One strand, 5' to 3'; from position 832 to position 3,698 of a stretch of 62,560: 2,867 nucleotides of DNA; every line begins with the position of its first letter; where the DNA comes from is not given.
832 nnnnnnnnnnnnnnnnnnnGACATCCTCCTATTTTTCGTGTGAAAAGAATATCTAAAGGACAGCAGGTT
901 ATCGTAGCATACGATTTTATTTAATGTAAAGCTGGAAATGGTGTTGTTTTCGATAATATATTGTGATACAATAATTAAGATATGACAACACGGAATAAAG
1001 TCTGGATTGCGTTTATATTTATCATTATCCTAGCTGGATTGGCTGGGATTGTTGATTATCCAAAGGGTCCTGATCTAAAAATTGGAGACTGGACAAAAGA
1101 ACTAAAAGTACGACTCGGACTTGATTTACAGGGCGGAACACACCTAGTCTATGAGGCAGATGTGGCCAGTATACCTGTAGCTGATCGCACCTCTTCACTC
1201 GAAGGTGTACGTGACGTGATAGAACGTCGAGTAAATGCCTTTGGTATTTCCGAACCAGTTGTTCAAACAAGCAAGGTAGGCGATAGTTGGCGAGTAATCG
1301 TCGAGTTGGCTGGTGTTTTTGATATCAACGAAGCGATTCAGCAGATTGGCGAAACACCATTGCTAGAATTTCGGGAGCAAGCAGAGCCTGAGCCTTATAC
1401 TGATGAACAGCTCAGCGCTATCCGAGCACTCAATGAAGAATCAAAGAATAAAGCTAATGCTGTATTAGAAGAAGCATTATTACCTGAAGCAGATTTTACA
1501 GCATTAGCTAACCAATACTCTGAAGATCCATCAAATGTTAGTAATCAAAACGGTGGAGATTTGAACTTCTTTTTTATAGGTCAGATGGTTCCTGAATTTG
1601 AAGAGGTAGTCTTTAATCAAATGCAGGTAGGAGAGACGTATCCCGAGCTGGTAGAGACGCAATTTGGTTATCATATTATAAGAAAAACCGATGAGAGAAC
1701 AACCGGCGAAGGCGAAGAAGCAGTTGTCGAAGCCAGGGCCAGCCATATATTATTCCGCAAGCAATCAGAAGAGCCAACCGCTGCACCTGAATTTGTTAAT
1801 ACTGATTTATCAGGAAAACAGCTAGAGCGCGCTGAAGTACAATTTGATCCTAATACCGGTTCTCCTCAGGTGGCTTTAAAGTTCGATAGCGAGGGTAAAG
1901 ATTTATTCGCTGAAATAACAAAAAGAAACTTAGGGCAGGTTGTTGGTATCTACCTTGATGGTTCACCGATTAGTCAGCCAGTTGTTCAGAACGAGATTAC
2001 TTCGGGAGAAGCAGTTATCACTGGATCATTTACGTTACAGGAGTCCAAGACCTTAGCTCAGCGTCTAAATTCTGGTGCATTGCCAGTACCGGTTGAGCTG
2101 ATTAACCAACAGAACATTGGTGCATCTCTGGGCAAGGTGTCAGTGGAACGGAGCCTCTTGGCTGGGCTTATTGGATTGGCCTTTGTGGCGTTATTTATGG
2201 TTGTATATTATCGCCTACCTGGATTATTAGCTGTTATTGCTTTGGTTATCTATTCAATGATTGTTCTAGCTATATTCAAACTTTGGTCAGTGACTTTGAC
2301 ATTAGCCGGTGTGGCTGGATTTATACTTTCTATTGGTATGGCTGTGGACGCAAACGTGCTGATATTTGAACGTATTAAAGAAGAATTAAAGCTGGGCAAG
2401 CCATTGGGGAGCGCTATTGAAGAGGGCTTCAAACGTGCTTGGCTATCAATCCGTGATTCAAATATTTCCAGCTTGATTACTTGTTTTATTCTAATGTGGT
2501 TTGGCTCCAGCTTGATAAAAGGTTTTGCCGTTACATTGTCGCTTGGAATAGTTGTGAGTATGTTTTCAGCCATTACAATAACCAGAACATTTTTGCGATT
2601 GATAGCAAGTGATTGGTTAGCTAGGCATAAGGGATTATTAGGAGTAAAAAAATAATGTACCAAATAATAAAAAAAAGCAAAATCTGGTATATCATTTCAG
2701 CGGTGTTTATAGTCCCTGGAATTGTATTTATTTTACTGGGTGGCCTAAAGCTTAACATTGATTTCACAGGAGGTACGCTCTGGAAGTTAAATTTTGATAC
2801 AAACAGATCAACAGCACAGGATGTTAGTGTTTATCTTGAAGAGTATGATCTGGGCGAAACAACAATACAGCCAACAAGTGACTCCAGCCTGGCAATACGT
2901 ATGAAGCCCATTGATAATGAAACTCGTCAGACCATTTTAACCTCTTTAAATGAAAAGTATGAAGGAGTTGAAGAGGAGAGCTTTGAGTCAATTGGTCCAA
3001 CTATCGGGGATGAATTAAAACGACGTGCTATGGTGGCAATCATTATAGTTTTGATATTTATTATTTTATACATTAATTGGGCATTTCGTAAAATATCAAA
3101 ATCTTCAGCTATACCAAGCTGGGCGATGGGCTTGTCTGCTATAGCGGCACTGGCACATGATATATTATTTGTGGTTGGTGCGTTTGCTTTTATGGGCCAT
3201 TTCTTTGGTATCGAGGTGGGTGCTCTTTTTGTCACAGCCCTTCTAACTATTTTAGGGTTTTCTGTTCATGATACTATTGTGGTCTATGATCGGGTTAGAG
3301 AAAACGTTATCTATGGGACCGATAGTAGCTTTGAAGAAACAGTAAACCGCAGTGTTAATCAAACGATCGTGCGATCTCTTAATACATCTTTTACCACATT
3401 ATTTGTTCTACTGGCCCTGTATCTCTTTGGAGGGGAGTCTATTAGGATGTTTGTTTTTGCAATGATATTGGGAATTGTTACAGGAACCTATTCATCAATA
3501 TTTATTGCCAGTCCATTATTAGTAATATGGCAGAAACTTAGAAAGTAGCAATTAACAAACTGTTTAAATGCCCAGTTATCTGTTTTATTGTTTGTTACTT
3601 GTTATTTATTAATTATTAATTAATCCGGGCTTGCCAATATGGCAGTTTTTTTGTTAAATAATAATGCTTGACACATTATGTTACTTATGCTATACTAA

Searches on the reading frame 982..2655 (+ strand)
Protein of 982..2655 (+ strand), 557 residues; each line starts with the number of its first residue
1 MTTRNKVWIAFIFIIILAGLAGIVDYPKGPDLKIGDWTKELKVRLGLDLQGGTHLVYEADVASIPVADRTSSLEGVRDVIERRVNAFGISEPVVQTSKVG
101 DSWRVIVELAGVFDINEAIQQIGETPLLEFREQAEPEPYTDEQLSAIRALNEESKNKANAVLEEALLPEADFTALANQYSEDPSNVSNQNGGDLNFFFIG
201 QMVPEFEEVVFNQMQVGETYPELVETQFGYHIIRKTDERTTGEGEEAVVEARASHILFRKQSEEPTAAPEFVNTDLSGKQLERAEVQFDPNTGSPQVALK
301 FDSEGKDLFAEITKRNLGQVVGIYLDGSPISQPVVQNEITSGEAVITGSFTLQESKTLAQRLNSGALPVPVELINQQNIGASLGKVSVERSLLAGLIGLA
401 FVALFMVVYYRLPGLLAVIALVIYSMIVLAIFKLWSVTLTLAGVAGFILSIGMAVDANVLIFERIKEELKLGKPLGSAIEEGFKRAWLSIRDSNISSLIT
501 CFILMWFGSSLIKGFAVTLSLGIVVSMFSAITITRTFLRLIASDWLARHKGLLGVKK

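Call 96: search_protein_families(library=pfam, proteins=[window:982-2655:+], max_evalue=0.001)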
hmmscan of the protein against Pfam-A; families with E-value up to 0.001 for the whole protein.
window:982-2655:+ (557 aa): 8 families
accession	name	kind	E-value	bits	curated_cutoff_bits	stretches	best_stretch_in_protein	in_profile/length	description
PF22599.2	SecDF_P1_head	-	2.8e-28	98.5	27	1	274-369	19-114/114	SecDF, P1 head subdomain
PF13616.12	Rotamase_3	-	2.5e-20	73.6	22.5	1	151-238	33-115/116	PPIC-type PPIASE domain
PF00639.27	Rotamase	-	7.6e-17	62.5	21.7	1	149-236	13-96/97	PPIC-type PPIASE domain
PF02355.23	SecD_SecF_C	-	1.9e-15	57.2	20.5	1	371-541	13-186/189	Protein export membrane protein SecD/SecF, C-terminal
PF21760.3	SecD_1st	-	5.5e-15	55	27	1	75-134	3-59/60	Protein translocase subunit SecDF, P1 domain, N-terminal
PF03176.21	MMPL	-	7.1e-08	32.2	20.5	1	389-547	143-308/333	MMPL family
PF00873.25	ACR_tran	-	6.3e-05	21.3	28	1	388-534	333-482/1021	AcrB/AcrD/AcrF family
PF07549.19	Sec_GG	-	0.00013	21.8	20.3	1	43-60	8-25/28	SecD/SecF GG Motif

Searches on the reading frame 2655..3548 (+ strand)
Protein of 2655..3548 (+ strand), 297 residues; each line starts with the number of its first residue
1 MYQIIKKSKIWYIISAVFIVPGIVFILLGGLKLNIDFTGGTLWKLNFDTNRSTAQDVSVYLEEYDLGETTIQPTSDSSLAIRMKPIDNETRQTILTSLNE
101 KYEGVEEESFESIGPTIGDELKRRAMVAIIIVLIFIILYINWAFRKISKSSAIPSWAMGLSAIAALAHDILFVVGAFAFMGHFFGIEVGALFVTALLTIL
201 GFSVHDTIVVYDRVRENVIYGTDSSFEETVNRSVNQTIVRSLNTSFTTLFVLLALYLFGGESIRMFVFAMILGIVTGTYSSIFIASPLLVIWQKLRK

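Call 96: search_protein_families(library=pfam, proteins=[window:2655-3548:+], max_evalue=0.001)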
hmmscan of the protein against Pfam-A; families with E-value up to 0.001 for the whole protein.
window:2655-3548:+ (297 aa): 1 family
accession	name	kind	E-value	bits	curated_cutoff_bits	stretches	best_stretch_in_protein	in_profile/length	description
PF02355.23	SecD_SecF_C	-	2e-55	187.6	20.5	1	98-294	6-188/189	Protein export membrane protein SecD/SecF, C-terminal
